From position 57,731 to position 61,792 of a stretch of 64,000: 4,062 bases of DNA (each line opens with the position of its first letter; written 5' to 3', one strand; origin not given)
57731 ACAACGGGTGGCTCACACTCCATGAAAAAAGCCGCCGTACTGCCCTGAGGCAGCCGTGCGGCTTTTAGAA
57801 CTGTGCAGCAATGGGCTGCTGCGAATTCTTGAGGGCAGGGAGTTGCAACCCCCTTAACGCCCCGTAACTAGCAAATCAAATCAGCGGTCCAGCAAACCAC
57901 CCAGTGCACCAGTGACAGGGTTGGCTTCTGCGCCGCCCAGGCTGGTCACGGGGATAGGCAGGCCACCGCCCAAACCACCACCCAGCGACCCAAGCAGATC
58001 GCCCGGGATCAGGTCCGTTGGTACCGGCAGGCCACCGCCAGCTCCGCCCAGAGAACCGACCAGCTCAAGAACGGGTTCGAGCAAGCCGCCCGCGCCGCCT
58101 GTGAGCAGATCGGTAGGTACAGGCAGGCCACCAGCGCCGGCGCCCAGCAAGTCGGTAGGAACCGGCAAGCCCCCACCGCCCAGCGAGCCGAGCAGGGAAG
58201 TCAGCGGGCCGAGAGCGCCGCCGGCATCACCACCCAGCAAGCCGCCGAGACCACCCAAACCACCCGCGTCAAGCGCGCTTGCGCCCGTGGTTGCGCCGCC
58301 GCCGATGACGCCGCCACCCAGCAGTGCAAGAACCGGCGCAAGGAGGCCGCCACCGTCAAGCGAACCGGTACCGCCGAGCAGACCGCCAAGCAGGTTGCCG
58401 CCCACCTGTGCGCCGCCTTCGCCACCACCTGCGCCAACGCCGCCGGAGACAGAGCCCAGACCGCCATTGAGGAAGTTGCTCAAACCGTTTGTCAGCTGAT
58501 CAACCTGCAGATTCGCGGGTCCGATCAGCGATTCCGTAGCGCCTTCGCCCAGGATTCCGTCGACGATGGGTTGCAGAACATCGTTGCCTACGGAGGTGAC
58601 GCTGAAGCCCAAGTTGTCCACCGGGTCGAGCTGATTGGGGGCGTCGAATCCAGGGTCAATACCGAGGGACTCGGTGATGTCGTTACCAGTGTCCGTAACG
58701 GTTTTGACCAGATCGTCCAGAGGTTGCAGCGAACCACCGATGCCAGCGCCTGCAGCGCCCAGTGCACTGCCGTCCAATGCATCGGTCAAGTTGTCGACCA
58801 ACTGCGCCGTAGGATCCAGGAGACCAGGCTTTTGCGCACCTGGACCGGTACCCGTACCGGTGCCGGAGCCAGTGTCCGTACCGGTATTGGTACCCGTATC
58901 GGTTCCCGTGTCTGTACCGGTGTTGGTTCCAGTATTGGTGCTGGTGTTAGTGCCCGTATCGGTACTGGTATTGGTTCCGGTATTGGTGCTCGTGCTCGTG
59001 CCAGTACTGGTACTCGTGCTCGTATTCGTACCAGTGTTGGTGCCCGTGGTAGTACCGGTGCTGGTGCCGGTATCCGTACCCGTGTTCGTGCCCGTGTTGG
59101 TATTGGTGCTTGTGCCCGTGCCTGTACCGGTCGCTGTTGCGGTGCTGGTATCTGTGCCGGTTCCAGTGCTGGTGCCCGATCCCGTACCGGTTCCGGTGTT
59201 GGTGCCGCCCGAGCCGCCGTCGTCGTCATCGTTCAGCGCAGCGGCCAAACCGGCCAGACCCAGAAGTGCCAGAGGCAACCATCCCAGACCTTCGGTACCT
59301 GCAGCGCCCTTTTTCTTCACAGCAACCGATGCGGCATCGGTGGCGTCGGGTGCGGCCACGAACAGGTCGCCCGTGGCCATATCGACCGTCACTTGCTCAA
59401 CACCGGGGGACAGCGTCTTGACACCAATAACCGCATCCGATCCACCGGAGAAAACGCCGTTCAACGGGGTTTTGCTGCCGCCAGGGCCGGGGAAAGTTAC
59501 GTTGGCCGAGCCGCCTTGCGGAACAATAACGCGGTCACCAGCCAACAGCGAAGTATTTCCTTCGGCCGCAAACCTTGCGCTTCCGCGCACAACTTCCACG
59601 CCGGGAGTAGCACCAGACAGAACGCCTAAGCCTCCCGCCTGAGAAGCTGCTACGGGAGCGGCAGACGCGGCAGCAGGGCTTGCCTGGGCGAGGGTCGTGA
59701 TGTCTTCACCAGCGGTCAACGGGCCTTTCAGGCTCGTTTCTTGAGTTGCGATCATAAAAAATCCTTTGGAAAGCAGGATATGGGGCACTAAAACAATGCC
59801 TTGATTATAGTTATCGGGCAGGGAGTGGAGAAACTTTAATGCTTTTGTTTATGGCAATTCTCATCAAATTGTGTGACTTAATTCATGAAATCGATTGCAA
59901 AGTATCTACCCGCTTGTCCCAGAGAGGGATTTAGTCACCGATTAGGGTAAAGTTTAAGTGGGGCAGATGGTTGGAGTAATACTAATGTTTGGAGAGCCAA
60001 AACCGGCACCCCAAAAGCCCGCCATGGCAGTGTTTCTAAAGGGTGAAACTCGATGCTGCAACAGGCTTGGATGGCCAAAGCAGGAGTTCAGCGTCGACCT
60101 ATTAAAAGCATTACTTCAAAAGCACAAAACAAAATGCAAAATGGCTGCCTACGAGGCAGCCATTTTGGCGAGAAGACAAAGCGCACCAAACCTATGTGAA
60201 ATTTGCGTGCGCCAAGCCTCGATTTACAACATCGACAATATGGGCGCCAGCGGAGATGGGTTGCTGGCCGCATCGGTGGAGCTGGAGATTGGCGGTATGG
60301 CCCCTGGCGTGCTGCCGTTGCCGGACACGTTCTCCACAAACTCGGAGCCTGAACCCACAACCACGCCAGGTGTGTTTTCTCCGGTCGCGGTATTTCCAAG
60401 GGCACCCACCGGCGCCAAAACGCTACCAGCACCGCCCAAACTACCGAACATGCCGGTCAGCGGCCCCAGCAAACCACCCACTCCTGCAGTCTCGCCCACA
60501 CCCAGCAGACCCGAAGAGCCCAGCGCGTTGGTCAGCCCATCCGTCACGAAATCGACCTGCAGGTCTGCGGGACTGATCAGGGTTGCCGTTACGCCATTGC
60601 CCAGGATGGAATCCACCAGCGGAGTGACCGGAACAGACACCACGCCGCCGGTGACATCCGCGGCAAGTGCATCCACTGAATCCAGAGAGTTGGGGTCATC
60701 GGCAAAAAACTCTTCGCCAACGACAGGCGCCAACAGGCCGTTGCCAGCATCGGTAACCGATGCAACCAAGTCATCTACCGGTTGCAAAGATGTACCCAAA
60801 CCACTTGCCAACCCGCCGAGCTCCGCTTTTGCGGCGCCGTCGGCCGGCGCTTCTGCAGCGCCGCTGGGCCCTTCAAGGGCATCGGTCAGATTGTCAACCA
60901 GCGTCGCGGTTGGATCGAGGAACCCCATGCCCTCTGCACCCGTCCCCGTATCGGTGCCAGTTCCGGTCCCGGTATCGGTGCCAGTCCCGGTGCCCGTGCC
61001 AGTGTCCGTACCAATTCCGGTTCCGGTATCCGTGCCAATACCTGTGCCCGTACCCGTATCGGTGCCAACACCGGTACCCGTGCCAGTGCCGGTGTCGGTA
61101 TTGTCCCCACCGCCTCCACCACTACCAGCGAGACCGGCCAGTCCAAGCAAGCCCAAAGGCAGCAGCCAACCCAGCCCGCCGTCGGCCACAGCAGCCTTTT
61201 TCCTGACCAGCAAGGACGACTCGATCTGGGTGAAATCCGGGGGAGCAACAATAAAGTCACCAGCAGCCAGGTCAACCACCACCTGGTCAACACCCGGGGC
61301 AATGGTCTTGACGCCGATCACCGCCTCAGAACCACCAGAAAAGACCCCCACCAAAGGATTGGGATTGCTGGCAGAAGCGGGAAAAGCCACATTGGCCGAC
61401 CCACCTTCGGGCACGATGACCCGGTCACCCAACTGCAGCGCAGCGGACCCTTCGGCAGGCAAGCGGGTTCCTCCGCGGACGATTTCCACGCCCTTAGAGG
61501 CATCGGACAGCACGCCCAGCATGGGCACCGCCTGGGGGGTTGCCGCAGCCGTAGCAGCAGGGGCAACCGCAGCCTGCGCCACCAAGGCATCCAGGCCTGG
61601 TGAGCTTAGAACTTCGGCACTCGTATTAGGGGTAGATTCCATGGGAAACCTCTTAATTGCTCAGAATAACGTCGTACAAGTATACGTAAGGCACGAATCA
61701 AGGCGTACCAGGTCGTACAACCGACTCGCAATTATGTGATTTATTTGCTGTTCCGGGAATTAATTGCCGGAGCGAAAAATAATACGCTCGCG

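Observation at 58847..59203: Register-perfect X-Thr dipeptide arrays (60 units in P2, 27 in P3) with diversified, GC-poor codons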

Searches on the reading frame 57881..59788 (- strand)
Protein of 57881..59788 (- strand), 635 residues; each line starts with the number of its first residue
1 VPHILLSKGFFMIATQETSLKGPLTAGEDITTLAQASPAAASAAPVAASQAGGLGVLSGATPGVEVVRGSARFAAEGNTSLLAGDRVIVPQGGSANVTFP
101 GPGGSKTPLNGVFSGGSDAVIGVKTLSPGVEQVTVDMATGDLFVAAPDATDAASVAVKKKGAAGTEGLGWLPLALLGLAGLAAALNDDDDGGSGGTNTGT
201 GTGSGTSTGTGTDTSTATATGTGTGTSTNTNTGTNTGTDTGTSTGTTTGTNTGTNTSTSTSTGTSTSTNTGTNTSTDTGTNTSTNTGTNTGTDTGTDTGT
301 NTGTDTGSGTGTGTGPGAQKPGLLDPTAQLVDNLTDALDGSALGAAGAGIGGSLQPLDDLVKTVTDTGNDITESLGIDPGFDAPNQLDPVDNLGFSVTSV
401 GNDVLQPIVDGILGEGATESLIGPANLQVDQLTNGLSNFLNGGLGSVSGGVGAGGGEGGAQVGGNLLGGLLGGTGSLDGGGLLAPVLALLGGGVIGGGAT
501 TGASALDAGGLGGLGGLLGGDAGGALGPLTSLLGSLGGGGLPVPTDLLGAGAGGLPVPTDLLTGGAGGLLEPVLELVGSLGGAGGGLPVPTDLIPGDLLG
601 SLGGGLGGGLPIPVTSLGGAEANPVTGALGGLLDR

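Call 4: search_protein_families(library=pfam, proteins=[window:57881-59788:-], max_evalue=0.01)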
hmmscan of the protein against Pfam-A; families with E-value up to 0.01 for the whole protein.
window:57881-59788:- (635 aa): 0 families

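Call 5: search_protein_families(library=ncbifam, proteins=[window:57881-59788:-], max_evalue=0.01)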
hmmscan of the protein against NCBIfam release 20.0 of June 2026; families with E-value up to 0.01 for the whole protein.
window:57881-59788:- (635 aa): 1 family
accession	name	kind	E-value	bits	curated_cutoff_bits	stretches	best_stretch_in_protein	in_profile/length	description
NF033849.1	ser_rich_anae_1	subfamily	1.1e-07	29.6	650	1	192-318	253-379/1163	serine-rich protein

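Call 75: find_encoding_contigs(protein=window:57881-59755:-, flank=3000, max_places=6)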
Protein window:57881-59755:- (624 aa): 1 contig read that carries it; 1 place shown.
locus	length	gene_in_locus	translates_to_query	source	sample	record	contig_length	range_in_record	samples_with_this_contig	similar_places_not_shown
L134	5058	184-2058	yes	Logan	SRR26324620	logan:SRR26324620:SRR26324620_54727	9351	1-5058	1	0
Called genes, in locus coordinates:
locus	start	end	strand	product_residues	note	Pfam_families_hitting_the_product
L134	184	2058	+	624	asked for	-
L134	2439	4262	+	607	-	PF00664:ABC_membrane, PF00005:ABC_tran, PF13304:AAA_21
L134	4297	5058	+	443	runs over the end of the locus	PF25994:HH_AprE, PF26002:Beta-barrel_AprE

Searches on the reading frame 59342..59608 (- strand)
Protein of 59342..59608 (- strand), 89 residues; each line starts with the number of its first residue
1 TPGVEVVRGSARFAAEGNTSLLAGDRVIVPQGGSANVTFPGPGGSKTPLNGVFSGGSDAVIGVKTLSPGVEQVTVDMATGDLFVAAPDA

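Call 31: find_homologous_proteins(query=A3, max_evalue=0.001)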
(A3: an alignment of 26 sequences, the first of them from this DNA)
Query A3 (26 sequences): 1371 candidates shared short words with the query, none scored E <= 0.001.

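Call 66: search_solved_structures(query=A3, max_evalue=10, show_alignments=3)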
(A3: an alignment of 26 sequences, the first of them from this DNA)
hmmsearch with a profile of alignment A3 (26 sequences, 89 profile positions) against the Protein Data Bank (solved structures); distinct sequences matched with E-value up to 10: 9.
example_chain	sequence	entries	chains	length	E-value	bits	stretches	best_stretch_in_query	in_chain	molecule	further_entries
5f29_A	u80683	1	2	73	0.14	15.1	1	4-29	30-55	Na+/H+ antiporter-like protein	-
4ys2_A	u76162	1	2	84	0.18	14.7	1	4-29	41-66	Na+/H+ antiporter-like protein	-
4n3p_A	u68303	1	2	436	0.29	14.1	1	9-34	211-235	Serine Hydrolase OSH18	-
1k52_A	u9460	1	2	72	0.32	14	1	34-82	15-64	Protein L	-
1rf4_A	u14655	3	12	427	0.32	14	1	9-34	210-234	5-enolpyruvylshikimate-3-phosphate synthase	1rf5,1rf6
7bz0_A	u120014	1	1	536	0.81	12.7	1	19-57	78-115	Alginate lyase AlyF-OU02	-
5z9t_A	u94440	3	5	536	0.82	12.6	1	19-57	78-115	alginate lyase AlyF-OU02 | Alginate lyase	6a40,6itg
2l8k_A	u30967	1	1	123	0.99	12.4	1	18-61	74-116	Non-structural protein 7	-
8hkx_S27E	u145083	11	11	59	1.5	11.8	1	20-37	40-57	30S ribosomal protein S27e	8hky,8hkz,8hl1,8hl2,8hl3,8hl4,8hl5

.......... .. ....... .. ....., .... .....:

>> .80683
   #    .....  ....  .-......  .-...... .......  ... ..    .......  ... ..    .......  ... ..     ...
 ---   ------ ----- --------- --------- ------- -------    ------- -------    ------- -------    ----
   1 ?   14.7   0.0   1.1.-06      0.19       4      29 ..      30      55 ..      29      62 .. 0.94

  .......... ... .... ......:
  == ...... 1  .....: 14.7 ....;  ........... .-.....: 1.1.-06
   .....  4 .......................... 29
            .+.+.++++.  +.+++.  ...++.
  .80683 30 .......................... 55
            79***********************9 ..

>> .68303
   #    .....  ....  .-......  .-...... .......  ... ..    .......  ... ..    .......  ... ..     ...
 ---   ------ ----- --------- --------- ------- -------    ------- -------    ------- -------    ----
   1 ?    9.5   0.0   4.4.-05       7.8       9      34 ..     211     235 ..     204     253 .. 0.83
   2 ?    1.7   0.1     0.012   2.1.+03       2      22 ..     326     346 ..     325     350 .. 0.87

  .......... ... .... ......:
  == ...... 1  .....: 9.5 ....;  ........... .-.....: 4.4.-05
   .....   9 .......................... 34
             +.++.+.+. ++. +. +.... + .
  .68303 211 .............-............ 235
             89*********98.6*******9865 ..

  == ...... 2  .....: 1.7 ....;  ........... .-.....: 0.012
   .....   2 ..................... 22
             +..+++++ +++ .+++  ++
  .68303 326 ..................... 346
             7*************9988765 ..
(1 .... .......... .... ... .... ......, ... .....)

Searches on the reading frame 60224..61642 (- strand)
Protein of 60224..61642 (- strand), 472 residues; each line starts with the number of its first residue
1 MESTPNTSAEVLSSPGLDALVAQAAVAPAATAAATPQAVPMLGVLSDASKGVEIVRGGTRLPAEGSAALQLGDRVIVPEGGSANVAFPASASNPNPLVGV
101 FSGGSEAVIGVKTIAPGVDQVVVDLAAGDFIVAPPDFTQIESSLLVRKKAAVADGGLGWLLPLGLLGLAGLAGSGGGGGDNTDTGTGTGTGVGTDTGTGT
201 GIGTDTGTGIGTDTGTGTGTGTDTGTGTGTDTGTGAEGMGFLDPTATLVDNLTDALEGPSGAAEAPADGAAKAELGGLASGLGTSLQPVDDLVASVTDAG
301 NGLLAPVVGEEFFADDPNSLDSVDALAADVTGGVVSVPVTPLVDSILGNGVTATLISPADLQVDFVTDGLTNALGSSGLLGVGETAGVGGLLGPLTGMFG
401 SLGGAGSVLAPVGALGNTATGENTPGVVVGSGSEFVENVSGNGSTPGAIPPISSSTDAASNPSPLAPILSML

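Call 4: search_protein_families(library=pfam, proteins=[window:60224-61642:-], max_evalue=0.01)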
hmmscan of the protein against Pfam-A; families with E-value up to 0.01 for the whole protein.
window:60224-61642:- (472 aa): 0 families

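Call 5: search_protein_families(library=ncbifam, proteins=[window:60224-61642:-], max_evalue=0.01)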
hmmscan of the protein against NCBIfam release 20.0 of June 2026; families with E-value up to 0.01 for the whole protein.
window:60224-61642:- (472 aa): 0 families

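Call 12: find_encoding_contigs(protein=window:60224-61642:-, flank=10000, max_places=6)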
Protein window:60224-61642:- (472 aa): 3 contigs read that carry it; 3 places shown.
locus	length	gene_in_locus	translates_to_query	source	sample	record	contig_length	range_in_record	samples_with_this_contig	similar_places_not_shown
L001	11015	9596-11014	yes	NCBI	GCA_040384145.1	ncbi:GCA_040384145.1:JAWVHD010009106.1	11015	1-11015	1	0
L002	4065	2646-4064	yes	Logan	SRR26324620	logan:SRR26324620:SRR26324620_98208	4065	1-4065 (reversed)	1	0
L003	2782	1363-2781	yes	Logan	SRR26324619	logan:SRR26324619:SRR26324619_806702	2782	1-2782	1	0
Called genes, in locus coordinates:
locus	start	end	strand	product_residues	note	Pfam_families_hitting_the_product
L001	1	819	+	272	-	?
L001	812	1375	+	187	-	PF11161:DUF2944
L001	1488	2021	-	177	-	PF00034:Cytochrom_C (faint), PF13442:Cytochrome_CBB3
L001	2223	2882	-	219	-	PF00005:ABC_tran, PF13304:AAA_21 (faint)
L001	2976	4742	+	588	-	PF00501:AMP-binding, PF13193:AMP-binding_C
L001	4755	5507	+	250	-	PF00005:ABC_tran, PF13304:AAA_21 (faint), PF12399:BCA_ABC_TP_C (weak)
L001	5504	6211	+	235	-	PF00005:ABC_tran, PF02463:SMC_N (faint), PF13304:AAA_21 (faint)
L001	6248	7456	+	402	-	PF13433:Peripla_BP_5, PF13458:Peripla_BP_6, PF01094:ANF_receptor (weak)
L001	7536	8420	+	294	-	PF02653:BPD_transp_2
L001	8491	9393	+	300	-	PF02653:BPD_transp_2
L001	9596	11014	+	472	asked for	?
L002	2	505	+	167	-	?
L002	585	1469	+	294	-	PF02653:BPD_transp_2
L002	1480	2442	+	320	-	PF02653:BPD_transp_2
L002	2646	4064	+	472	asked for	?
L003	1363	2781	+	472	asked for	?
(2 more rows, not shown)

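Call 62: predict_structure(alignment_id=A5)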
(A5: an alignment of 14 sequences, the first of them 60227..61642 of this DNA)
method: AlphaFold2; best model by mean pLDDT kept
length: 472 residues; sequences in the alignment: 14
mean_pLDDT: 62.5   pTM: 0.39
mean pLDDT of the five models: 62.5, 61.4, 60.6, 56.8, 56.2
residues with pLDDT >= 90: 68; 70-90: 142; 50-70: 42; < 50: 220
segments of 3 or more residues with pLDDT < 50: 1-37, 137-141, 148-234, 382-472
pLDDT, mean of each block of 10 residues (from residue 1): 33 32 34 47 93 94 93 95 89 79 94 79 89 63 53 37 41 36 39 42 44 45 42 62 91 79 60 58 83 89 86 86 85 80 82 87 88 73 45 43 40 43 33 33 40 39 44 41
secondary structure, 60 per line:
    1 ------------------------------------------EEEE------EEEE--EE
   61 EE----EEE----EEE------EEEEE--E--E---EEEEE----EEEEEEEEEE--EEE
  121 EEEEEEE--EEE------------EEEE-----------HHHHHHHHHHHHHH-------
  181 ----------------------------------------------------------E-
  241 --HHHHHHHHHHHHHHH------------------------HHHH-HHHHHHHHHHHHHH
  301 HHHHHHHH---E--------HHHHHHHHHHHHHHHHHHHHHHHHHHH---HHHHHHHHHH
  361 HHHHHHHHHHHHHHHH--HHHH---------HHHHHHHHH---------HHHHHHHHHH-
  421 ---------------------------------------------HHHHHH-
elements in order: E43-46 E53-56 E59-62 E67-69 E74-76 E83-87 E97-101 E106-115 E118-127 E130-132 E145-148 H160-173 H243-257 H282-285 H287-308 H321-347 H351-376 H379-382 H392-400 H410-419 H466-471

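Call 65: fold_search(model_id=the predicted structure, library=pdb)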
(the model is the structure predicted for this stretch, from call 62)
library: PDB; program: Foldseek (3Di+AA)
matches with E <= 10: 211; with E <= 0.001: 0
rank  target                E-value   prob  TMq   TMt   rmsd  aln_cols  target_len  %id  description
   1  5ix9_MODEL_1_A        4.2e-02  1.00  0.13  0.70   2.5        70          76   17  Cell surface anchoring domain (released 2017-06-28)
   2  9ils_A                4.4e-01  0.10  0.05  0.12  18.6        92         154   17  The GmvT toxin in complex with the C-terminal fragment of its antitoxin (released 2025-03-05)
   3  2b4b_B                4.4e-01  0.07  0.06  0.13  14.9       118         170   13  SSAT+COA+BE-3-3-3, K26R mutant (released 2006-01-17)
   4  5zgn_C                5.3e-01  0.09  0.05  0.13  20.0        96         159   14  The crystal structure of KacTA-DNA complex (released 2019-04-03)
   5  3bj8_A                5.3e-01  0.05  0.06  0.13  14.6       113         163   13  Spermine/spermidine N1-acetyltransferase from mouse: Crystal structure of a ternary complex reveals solvent-mediated s (released 2008-09-16)
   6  2b3u_A                5.9e-01  0.05  0.06  0.14  17.4       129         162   14  Human Spermine spermidine acetyltransferase K26R mutant (released 2006-01-17)
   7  3fb3_A                7.9e-01  0.09  0.05  0.14  18.6        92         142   15  Crystal Structure of Trypanosoma Brucei Acetyltransferase, Tb11.01.2886 (released 2008-11-25)
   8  2b4d_A                8.3e-01  0.08  0.04  0.11  18.3        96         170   11  SSAT+COA+SP- SP disordered (released 2006-01-17)
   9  2p0w_B                8.3e-01  0.06  0.07  0.09  15.0       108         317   10  Human histone acetyltransferase 1 (HAT1) (released 2007-03-13)
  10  3bj7_A                8.8e-01  0.05  0.06  0.13  17.5       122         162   12  Spermine/spermidine N1-acetyltransferase from mouse: Crystal structure of a ternary complex reveals solvent-mediated s (released 2008-09-16)
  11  3bj8_B                8.8e-01  0.04  0.05  0.13  18.7       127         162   12  Spermine/spermidine N1-acetyltransferase from mouse: Crystal structure of a ternary complex reveals solvent-mediated s (released 2008-09-16)
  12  2gee                  8.8e-01  0.02  0.05  0.09  20.4       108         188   11  Crystal Structure of Human Type III Fibronectin Extradomain B and Domain 8 (released 2006-10-17)
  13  1i12_A                9.9e-01  0.08  0.06  0.14  18.9       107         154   12  CRYSTAL STRUCTURE OF SACCHAROMYCES CEREVISIAE GNA1 COMPLEXED WITH ACCOA (released 2001-05-16)
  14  1i12_B                9.9e-01  0.05  0.06  0.14  12.5       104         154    9  CRYSTAL STRUCTURE OF SACCHAROMYCES CEREVISIAE GNA1 COMPLEXED WITH ACCOA (released 2001-05-16)
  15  1i21_N                1.1e+00  0.08  0.05  0.14  19.1        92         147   14  CRYSTAL STRUCTURE OF YEAST GNA1 (released 2001-05-16)
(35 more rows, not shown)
